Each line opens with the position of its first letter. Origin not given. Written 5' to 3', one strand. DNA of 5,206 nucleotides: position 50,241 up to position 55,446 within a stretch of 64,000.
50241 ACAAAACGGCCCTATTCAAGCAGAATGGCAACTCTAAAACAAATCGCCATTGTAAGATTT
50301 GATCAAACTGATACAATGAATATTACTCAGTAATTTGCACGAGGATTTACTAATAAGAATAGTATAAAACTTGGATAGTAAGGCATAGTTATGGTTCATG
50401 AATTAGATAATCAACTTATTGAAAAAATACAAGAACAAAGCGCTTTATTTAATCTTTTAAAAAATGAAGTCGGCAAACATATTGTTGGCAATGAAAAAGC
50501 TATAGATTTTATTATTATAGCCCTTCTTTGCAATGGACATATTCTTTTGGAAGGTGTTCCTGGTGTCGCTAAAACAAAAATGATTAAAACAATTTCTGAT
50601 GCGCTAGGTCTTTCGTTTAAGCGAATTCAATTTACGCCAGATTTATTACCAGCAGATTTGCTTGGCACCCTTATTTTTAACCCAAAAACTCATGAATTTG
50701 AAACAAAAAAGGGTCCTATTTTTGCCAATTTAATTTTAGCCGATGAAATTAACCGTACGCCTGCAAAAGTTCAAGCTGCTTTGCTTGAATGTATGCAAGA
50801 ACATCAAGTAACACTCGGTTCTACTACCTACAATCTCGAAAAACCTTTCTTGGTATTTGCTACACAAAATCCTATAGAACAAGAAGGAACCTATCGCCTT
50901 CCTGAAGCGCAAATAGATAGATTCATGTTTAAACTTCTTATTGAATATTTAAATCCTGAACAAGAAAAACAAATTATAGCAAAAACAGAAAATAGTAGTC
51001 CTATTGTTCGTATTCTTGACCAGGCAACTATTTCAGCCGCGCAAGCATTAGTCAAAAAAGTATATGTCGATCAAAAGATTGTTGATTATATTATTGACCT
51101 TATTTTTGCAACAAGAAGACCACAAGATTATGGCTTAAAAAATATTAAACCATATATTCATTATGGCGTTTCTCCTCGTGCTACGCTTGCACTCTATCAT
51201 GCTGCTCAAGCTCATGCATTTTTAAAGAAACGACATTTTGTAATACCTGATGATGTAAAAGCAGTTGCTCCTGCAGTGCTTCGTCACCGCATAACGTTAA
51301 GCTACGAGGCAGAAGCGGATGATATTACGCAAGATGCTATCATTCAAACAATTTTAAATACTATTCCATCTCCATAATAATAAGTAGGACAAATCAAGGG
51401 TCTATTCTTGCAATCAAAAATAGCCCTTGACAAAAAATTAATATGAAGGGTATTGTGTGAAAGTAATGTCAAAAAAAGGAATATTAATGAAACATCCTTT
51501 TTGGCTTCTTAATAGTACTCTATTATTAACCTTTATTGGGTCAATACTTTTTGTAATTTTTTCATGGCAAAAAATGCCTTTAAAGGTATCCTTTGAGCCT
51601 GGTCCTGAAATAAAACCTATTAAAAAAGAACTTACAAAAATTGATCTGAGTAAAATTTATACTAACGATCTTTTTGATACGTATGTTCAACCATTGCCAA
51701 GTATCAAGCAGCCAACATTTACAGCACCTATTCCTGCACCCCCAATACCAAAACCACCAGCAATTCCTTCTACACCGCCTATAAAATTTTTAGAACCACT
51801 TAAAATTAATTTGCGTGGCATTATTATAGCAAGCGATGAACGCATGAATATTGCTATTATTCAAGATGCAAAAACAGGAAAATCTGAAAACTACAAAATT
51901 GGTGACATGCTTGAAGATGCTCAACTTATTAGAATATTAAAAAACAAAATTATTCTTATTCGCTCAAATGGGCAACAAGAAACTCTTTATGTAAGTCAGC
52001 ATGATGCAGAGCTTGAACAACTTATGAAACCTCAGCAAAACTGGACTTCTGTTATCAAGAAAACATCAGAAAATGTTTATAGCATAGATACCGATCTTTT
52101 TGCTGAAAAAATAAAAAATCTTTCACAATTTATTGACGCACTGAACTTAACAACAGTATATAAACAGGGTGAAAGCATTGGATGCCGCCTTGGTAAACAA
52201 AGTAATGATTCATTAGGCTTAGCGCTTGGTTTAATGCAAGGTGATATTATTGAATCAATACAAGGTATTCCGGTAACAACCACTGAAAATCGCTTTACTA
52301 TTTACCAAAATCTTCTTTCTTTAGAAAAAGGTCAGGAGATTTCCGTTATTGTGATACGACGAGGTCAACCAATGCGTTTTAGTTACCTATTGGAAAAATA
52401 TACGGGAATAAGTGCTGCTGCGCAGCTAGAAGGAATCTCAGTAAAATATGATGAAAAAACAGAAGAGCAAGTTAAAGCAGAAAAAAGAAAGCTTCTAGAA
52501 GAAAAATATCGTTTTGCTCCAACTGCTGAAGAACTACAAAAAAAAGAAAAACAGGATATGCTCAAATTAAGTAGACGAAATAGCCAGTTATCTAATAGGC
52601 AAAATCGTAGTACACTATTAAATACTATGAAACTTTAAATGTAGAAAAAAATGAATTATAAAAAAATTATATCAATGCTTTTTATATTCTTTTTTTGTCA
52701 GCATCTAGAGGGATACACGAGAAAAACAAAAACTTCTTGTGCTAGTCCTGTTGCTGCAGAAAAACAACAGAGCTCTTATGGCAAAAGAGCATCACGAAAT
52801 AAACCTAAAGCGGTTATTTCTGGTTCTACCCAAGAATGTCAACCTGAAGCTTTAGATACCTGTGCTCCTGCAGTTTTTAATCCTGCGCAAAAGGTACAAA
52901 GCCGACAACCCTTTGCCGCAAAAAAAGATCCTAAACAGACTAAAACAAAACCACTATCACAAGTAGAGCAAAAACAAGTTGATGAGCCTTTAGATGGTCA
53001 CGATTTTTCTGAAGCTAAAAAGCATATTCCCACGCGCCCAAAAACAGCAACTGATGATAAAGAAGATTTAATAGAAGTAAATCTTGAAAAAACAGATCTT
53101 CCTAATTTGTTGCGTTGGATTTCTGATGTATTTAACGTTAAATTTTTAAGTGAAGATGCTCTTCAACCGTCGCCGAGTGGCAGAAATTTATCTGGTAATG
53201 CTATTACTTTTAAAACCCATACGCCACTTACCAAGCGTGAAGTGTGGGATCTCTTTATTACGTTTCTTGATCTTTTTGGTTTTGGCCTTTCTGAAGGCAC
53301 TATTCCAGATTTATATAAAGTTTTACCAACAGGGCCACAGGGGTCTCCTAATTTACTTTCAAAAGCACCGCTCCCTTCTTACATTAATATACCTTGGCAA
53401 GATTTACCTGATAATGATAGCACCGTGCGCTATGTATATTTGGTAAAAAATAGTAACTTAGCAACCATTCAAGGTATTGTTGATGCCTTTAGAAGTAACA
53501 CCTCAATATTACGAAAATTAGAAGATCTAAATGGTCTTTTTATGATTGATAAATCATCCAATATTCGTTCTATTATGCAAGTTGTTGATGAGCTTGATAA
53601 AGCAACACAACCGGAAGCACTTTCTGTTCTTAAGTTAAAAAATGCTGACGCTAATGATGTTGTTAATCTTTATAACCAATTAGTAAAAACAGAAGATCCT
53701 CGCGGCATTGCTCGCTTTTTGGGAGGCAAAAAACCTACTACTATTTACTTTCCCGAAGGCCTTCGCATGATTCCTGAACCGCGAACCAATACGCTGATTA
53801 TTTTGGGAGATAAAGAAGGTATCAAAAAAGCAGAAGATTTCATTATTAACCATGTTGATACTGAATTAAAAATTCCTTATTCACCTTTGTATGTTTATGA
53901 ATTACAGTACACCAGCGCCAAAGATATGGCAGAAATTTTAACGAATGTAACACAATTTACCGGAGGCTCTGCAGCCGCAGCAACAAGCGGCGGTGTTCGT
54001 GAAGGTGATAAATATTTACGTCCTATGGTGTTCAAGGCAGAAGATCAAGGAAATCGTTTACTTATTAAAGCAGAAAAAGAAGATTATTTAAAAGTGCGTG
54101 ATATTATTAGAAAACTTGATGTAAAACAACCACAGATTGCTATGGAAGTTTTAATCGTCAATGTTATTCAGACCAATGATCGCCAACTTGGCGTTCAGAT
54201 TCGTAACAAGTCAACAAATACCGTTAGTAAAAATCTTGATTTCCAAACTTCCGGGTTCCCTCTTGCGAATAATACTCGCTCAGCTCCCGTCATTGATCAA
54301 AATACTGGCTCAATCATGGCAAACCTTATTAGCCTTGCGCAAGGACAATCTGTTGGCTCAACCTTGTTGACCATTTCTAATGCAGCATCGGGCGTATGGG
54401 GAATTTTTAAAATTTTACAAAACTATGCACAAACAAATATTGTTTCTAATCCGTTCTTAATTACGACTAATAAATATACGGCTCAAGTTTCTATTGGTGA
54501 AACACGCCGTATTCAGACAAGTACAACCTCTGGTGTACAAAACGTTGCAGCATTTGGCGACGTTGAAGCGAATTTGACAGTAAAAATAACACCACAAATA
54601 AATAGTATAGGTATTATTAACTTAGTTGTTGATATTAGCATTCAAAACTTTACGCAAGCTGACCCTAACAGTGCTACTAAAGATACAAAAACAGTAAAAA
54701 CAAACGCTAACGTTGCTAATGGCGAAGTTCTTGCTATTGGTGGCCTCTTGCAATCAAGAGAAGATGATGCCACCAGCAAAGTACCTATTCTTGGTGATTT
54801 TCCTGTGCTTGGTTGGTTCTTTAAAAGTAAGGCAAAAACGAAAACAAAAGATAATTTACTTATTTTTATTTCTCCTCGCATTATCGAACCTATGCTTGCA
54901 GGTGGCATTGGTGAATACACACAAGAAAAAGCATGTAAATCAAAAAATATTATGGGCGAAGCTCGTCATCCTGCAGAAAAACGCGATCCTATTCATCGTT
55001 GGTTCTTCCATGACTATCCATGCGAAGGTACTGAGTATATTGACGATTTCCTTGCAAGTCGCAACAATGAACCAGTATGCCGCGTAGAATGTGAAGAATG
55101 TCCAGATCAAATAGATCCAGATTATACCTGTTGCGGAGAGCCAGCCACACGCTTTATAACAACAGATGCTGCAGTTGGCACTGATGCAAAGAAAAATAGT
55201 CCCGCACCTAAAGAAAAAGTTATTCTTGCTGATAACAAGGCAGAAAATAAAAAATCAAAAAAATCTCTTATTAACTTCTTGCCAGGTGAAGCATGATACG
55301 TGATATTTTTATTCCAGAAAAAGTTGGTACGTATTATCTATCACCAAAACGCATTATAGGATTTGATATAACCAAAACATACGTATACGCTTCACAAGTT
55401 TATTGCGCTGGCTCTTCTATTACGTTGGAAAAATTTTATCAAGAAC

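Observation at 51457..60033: Five-gene translationally coupled operon with two paralogous secretins flanking PilM-N/GspL-like and PilO/GspM-like genes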

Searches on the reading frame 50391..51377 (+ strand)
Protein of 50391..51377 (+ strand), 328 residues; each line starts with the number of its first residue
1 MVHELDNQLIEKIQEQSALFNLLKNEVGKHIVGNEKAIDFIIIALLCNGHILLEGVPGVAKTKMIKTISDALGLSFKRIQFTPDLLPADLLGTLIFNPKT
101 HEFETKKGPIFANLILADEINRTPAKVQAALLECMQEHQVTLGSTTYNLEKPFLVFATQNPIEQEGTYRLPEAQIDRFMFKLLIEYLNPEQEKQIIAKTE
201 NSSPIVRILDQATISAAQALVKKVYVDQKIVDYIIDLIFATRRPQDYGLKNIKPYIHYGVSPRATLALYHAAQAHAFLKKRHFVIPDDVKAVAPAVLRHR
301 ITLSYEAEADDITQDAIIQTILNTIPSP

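Call 59: search_protein_families(library=ncbifam, proteins=[window:50391-51377:+], max_evalue=0.01)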
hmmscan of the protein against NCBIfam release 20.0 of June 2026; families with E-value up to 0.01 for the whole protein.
window:50391-51377:+ (328 aa): 8 families
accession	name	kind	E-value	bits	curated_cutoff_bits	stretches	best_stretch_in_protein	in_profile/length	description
TIGR02031.1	BchD-ChlD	equivalog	7.4e-10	38.1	499.55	1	113-309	91-279/608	magnesium chelatase ATPase subunit D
NF047784.1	MadB_ATPase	equivalog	5.1e-08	32.4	475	1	114-199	141-221/298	MadB family AAA-type ATPase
NF010054.0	PRK13531.1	equivalog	4.7e-05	22.6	681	1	23-289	14-277/498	ATPase RavA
TIGR02442.1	Cob-chelat-sub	hypoth_equivalog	0.00019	20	779.45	1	257-302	265-311/641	putative cobaltochelatase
TIGR00635.1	ruvB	equivalog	0.0005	19.2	299.05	1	49-202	31-174/305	Holliday junction branch migration DNA helicase RuvB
NF000868.0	PRK00080.1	equivalog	0.0012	17.8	282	1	49-200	52-193/330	Holliday junction branch migration DNA helicase RuvB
TIGR02903.1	spore_lon_C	equivalog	0.0013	17.3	678.8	1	10-67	135-194/615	Lon family ATP-dependent protease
TIGR00764.1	lon_rel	equivalog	0.0039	15.8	516.6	0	30-72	19-61/608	ATP-dependent protease LonB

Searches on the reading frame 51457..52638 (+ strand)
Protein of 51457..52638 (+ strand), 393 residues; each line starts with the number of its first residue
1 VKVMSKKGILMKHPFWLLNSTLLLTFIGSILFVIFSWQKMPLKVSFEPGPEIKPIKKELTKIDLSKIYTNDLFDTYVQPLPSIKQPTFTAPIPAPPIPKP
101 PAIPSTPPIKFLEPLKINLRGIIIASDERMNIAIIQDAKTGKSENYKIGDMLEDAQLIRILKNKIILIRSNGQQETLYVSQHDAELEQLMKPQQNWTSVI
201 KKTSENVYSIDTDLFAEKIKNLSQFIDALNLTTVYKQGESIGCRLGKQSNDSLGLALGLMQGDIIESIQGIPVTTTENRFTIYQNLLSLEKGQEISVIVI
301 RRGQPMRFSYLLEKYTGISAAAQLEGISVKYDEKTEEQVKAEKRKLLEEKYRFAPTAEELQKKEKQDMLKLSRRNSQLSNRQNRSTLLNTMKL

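Call 3: search_protein_families(library=pfam, proteins=[window:51457-52638:+], max_evalue=0.1)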
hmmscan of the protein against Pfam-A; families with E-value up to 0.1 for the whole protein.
window:51457-52638:+ (393 aa): 1 family
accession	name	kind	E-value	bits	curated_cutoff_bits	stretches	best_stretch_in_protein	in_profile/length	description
PF11356.14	T2SSC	-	5.9e-09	36.3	27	1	38-178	22-140/141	Type II secretion system protein C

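Call 4: search_protein_families(library=ncbifam, proteins=[window:51457-52638:+], max_evalue=0.1)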
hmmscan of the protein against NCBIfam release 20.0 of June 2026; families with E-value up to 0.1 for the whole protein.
window:51457-52638:+ (393 aa): 6 families
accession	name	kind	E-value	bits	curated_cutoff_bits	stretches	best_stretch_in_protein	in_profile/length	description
NF041515.1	GspC_delta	equivalog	5.7e-28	98.6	150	1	56-310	50-308/311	type II secretion system protein GspC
TIGR01713.1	typeII_sec_gspC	equivalog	1.5e-15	57.5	101.6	1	114-305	80-252/259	type II secretion system protein GspC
NF041616.1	T2SS_C_SYNERG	exception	4.1e-06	26.3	200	1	226-311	212-294/296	type II secretion system protein GspC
NF041199.1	trx7_PDZ_seleno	equivalog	0.001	18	300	1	239-309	315-387/390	Trx7/PDZ domain-containing (seleno)protein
NF007526.1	PRK10139.1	equivalog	0.0038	16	756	1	257-350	307-397/456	serine endoprotease DegQ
TIGR02037.1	degP_htrA_DO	subfamily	0.0052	15.8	416.2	1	257-364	275-357/434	Do family serine endopeptidase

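Call 26: search_solved_structures(query=A4, max_evalue=1, show_alignments=2)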
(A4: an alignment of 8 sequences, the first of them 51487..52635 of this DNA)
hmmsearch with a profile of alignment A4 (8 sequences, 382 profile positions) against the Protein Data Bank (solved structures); distinct sequences matched with E-value up to 1: 53.
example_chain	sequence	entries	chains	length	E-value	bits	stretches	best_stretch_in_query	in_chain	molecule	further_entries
3pv3_A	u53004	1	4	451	3.4e-11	46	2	233-314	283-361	DegQ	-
3pv2_A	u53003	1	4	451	3.4e-11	46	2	233-314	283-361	DegQ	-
3pv5_A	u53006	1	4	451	3.4e-11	46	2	233-314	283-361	DegQ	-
4ynn_A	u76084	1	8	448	9.6e-10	41.2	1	233-315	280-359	Protease DO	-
5jd8_A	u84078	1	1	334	1.4e-06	30.7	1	233-315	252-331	Periplasmic serine peptidase DegS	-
3pv4_A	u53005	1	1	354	1.8e-05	27.2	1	233-304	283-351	DegQ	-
4a8a_A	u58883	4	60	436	2.1e-05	26.9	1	241-311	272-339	PERIPLASMIC PH-DEPENDENT SERINE ENDOPROTEASE DEGQ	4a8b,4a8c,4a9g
7xs0_A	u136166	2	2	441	6.7e-05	25.2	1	236-329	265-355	Periplasmic serine endoprotease DegP-like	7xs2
4yo1_A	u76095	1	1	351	7.5e-05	25.1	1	233-305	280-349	DegQ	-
5y2d_A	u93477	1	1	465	7.8e-05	25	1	236-329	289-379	Periplasmic serine endoprotease DegP-like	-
22kg_A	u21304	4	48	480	0.00013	24.3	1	231-310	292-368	Probable periplasmic serine endoprotease DegP-like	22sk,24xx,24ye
8kic_D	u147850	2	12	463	0.00014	24.2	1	241-311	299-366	peptidase Do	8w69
3otp_A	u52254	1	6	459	0.00019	23.7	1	235-326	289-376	Protease do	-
6jjk_A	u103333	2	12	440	0.00022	23.5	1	236-322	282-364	Periplasmic serine endoprotease DegP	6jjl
2zle_A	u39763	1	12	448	0.00023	23.5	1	236-322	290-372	Protease do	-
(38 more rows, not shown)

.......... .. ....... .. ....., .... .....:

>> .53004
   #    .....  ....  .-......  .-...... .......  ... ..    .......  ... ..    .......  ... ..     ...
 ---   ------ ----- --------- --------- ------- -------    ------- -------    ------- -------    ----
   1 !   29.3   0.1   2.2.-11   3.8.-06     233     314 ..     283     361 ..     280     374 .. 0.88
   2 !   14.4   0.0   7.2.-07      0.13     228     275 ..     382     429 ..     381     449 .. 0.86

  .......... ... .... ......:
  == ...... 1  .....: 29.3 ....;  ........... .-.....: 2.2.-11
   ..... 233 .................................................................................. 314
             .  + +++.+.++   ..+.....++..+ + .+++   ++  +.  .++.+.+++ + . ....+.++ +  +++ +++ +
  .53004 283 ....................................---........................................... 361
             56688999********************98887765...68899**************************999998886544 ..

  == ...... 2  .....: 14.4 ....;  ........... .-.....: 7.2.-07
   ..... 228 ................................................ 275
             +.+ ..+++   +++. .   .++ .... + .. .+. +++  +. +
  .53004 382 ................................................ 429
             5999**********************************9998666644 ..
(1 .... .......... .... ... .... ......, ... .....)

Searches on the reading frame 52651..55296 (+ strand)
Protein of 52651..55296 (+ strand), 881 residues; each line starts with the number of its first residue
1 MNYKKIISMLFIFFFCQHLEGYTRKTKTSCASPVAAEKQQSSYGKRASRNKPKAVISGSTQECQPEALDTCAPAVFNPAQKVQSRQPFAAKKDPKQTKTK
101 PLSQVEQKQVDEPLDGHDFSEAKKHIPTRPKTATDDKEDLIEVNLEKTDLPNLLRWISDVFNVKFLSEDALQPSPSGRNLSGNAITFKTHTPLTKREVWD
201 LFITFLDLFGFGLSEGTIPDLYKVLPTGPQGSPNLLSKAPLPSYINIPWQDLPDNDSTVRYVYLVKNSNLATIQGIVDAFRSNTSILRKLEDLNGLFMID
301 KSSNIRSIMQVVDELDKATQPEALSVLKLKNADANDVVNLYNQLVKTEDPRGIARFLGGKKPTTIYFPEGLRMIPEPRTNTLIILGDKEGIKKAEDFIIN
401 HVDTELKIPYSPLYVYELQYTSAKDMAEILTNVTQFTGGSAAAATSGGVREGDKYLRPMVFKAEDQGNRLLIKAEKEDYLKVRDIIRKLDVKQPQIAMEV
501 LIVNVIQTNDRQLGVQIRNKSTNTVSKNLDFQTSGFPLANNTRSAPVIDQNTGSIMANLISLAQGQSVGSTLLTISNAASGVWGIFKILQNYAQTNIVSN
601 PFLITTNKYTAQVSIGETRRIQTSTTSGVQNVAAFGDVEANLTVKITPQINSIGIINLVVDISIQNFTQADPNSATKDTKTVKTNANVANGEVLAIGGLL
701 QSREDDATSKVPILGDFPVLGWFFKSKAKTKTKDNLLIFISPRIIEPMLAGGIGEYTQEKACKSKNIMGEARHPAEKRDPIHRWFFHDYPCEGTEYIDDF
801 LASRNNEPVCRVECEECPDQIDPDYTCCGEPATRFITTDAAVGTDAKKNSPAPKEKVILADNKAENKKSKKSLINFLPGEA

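Call 3: search_protein_families(library=pfam, proteins=[window:52651-55296:+], max_evalue=0.1)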
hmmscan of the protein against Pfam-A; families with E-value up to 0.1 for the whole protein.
window:52651-55296:+ (881 aa): 3 families
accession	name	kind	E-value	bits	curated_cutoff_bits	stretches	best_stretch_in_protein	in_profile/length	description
PF00263.26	Secretin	-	6.3e-36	123.9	27.5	1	589-746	2-169/169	Bacterial type II and III secretion system protein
PF03958.22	Secretin_N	-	3.3e-22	78.9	28.2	2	415-495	3-69/69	Bacterial type II/III secretion system short domain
PF21305.2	type_II_gspD_N0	-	0.012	15.9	27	1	143-215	1-63/71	GspD-like, N0 domain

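Call 4: search_protein_families(library=ncbifam, proteins=[window:52651-55296:+], max_evalue=0.1)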
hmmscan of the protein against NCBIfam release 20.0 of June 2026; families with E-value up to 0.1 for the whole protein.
window:52651-55296:+ (881 aa): 8 families
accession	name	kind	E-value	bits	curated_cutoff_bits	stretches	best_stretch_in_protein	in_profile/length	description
TIGR02517.1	type_II_gspD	equivalog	1.9e-77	261.2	351.35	1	184-746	32-591/600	type II secretion system secretin GspD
TIGR02515.1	IV_pilus_PilQ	subfamily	6.2e-47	160.5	284.35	1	417-746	103-428/428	type IV pilus secretin PilQ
TIGR02516.1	type_III_yscC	equivalog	8.7e-30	103.7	238.45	1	455-746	195-462/463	type III secretion system outer membrane ring subunit SctC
TIGR02519.1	pilus_MshL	equivalog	3.7e-25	88.5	250.2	1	470-745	10-290/290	pilus (MSHA type) biogenesis protein MshL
NF010083.0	PRK13568.1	equivalog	4.7e-25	88.2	554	1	464-746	157-418/419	DNA uptake porin HofQ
NF007851.2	PRK10560.1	exception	6.4e-23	81.2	598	2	589-746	251-410/412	DNA uptake porin HofQ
NF042912.1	Amuc_1098_fam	equivalog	3.1e-18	65.2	750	1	678-747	729-798/805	Amuc_1098 family type IV pilus outer membrane protein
NF011873.0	PRK15346.1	equivalog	3.8e-17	62.1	524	2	586-732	333-481/499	EscC/YscC/HrcC family type III secretion system outer membrane ring protein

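Call 31: search_solved_structures(query=window:52651-55296:+, max_evalue=1e-10)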
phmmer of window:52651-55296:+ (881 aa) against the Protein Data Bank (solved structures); distinct sequences matched with E-value up to 1e-10: 16.
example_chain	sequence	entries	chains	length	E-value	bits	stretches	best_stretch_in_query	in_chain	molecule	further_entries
6i1x_A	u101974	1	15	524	9.7e-40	139.4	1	292-753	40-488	Type II secretion system protein D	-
5zdh_A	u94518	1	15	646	3.8e-39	137.4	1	182-755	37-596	Type II secretion system protein D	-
5wq7_A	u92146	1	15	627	1.6e-37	132.1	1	184-746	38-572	Putative type II secretion system protein D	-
5wq8_A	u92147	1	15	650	1.2e-35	125.8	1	188-754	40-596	Type II secretion system protein D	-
6hcg_A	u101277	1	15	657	1.4e-35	125.6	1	184-782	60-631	Type II secretion system protein D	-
5wq9_A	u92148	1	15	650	8.1e-35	123.1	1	188-754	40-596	Type II secretion system protein D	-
6i1y_A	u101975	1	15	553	2.8e-33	118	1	291-755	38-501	General secretion pathway protein GspD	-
5wln_G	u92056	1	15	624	2.9e-31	111.3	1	286-748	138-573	Type II secretion system protein D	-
5w68_A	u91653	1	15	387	1e-30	109.5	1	415-755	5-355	Putative type II secretion protein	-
9k8v_A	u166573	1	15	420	4.8e-27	97.4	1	416-754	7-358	General secretion pathway protein D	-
6w6m_A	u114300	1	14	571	3.5e-26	94.5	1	435-745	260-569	Type IV pilus secretin PilQ family protein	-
4av2_A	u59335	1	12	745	6.2e-19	70.5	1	468-745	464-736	TYPE IV PILUS BIOGENESIS AND COMPETENCE PROTEIN PILQ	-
9sh1_A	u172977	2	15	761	8.6e-19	70.1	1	468-745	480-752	Type IV pilus biogenesis and competence protein PilQ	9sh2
3jc8_Qa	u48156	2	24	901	2.6e-18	68.5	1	463-746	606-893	PilQ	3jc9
6ve2_A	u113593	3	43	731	3.6e-16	61.4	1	443-748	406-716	Fimbrial assembly protein PilQ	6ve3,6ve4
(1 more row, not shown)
